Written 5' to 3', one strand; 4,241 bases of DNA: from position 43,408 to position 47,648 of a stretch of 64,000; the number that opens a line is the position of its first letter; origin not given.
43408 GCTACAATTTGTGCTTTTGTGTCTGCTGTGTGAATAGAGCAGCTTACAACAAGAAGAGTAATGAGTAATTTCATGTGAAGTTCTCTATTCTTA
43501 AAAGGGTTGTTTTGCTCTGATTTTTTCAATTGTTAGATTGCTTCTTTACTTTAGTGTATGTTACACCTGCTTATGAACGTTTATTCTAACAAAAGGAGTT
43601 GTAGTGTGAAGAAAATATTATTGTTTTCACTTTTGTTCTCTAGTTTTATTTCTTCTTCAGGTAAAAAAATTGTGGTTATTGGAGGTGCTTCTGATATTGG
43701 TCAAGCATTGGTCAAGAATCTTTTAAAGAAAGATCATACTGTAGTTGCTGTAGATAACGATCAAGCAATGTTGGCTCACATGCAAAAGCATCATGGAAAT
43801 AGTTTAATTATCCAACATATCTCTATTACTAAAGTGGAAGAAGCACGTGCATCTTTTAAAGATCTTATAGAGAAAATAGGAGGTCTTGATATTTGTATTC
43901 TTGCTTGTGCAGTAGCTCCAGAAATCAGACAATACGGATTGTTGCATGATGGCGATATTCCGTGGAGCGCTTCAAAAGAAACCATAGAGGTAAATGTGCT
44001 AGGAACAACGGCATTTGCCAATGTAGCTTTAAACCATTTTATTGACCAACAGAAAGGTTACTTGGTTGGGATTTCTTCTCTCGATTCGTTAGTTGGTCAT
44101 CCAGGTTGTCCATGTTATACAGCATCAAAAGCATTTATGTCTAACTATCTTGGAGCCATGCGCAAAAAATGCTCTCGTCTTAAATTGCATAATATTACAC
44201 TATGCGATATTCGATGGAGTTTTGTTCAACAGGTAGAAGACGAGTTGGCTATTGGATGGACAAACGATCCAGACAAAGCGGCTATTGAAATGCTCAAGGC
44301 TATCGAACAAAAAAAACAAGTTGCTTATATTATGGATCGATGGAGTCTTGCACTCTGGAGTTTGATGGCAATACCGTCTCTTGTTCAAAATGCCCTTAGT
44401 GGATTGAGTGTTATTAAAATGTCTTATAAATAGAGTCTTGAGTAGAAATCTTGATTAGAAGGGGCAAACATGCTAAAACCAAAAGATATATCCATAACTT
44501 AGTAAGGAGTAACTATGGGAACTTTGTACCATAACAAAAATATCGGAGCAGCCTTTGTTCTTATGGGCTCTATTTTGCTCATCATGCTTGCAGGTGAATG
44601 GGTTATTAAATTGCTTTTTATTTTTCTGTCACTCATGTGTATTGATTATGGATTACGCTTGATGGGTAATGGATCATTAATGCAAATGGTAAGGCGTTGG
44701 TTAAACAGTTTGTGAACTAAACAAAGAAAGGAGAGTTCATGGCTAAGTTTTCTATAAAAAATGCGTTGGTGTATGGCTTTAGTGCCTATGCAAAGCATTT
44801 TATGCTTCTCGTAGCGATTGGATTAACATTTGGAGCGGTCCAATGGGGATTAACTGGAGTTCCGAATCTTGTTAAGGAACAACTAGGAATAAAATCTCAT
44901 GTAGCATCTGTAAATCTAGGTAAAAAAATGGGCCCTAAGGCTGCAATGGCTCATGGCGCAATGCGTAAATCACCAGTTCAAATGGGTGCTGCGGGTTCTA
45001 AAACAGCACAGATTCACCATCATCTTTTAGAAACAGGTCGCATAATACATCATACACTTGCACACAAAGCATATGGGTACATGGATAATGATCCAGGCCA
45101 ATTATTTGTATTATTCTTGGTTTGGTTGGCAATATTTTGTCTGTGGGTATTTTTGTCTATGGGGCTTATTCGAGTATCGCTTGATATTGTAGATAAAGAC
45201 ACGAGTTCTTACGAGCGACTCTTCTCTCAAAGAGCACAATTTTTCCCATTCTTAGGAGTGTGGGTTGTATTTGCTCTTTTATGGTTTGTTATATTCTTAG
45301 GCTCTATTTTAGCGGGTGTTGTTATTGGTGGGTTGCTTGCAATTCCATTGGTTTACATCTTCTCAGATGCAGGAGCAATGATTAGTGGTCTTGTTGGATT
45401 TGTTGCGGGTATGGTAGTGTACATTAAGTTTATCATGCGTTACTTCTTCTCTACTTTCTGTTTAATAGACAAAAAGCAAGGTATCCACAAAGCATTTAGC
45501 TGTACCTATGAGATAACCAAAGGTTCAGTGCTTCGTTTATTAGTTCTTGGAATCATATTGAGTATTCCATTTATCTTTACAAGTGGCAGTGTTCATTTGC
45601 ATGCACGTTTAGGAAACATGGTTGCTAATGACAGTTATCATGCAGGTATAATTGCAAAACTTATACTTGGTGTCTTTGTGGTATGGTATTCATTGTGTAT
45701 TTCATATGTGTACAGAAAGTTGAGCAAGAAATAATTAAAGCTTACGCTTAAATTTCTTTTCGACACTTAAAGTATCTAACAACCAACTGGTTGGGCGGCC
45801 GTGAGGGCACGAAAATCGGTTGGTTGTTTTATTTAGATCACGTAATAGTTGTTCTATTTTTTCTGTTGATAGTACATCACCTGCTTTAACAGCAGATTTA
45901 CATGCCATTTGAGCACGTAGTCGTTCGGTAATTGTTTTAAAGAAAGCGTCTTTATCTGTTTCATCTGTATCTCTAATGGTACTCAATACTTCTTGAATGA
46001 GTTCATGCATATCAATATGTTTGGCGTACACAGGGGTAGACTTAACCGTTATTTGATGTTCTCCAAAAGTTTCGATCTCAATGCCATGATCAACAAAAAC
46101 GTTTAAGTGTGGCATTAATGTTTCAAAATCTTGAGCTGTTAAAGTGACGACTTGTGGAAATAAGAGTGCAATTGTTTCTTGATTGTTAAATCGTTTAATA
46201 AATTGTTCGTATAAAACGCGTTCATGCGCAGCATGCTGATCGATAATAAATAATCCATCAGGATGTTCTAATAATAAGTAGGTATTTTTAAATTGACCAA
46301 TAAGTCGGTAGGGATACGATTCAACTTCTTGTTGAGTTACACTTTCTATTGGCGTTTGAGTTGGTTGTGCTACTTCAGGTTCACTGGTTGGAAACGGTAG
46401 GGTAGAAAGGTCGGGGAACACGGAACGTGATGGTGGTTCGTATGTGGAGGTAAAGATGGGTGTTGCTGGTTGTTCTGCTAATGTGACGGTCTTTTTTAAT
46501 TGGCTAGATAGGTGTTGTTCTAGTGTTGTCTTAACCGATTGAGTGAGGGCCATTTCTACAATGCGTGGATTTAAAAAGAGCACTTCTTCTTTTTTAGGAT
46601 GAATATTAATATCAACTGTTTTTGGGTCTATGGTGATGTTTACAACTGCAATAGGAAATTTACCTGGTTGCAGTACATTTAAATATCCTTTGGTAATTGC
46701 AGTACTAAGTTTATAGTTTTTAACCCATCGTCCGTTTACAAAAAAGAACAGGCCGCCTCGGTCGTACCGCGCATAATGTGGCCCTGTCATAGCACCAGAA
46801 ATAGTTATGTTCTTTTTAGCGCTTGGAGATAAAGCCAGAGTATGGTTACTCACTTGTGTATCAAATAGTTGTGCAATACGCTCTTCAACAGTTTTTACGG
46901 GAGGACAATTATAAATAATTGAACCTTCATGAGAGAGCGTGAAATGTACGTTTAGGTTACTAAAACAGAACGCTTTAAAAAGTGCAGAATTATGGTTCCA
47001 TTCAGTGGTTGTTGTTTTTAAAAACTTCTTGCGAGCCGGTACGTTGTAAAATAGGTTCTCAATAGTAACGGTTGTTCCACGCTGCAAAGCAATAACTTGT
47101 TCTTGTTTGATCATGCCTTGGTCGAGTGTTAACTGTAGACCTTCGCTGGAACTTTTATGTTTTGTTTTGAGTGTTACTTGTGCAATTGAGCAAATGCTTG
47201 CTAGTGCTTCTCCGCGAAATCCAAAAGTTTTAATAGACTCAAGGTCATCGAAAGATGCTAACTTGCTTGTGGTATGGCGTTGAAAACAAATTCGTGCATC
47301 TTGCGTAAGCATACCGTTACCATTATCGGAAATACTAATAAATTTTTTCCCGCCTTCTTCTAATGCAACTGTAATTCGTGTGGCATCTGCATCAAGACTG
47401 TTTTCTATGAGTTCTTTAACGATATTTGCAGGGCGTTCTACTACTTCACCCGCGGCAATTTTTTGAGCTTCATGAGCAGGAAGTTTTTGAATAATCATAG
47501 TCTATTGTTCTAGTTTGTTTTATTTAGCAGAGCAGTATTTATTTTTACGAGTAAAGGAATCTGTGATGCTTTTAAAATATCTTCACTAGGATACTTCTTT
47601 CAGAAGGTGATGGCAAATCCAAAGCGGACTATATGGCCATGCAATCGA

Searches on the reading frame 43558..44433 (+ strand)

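Call 56: search_protein_families(library=pfam, proteins=[window:43558-44433:+], max_evalue=0.00001)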
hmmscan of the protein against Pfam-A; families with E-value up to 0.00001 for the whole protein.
window:43558-44433:+ (291 aa): 2 families
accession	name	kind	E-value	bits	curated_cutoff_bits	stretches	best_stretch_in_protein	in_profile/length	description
PF00106.31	adh_short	-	8.5e-24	84.6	26.6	1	36-207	1-169/195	short chain dehydrogenase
PF13561.12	adh_short_C2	-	1.4e-15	58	27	1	44-195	3-151/236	Enoyl-(Acyl carrier protein) reductase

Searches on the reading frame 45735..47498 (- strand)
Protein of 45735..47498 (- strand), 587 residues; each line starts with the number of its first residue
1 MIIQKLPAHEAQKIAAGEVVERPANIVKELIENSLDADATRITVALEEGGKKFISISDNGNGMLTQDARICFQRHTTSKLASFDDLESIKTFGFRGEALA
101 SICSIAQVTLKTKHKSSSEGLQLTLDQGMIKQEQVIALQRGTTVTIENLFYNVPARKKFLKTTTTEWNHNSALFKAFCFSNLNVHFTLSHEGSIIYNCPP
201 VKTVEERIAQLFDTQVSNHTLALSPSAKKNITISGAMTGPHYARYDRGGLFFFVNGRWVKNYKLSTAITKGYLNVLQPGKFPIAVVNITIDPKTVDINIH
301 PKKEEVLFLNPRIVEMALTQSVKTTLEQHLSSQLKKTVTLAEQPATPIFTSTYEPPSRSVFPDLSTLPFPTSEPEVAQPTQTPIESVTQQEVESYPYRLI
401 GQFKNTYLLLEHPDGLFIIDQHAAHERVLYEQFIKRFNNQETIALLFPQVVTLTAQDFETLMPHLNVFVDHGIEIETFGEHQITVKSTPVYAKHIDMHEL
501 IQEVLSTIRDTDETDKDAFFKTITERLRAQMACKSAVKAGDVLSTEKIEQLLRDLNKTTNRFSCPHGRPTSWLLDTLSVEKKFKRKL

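Call 56: search_protein_families(library=pfam, proteins=[window:45735-47498:-], max_evalue=0.00001)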
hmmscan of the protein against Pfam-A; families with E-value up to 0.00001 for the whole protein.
window:45735-47498:- (587 aa): 4 families
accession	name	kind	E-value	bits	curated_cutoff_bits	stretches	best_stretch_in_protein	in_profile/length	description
PF08676.16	MutL_C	-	6.5e-36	123.6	25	1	400-542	1-141/142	MutL C terminal dimerisation domain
PF01119.25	DNA_mis_repair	-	2.9e-29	101.5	26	1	208-326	1-118/119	DNA mismatch repair protein, C-terminal domain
PF13589.12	HATPase_c_3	-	3.6e-16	59.9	25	1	25-147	5-125/137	Histidine kinase-, DNA gyrase B-, and HSP90-like ATPase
PF02518.31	HATPase_c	-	4.4e-07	30.8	26.4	1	21-95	4-74/111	Histidine kinase-, DNA gyrase B-, and HSP90-like ATPase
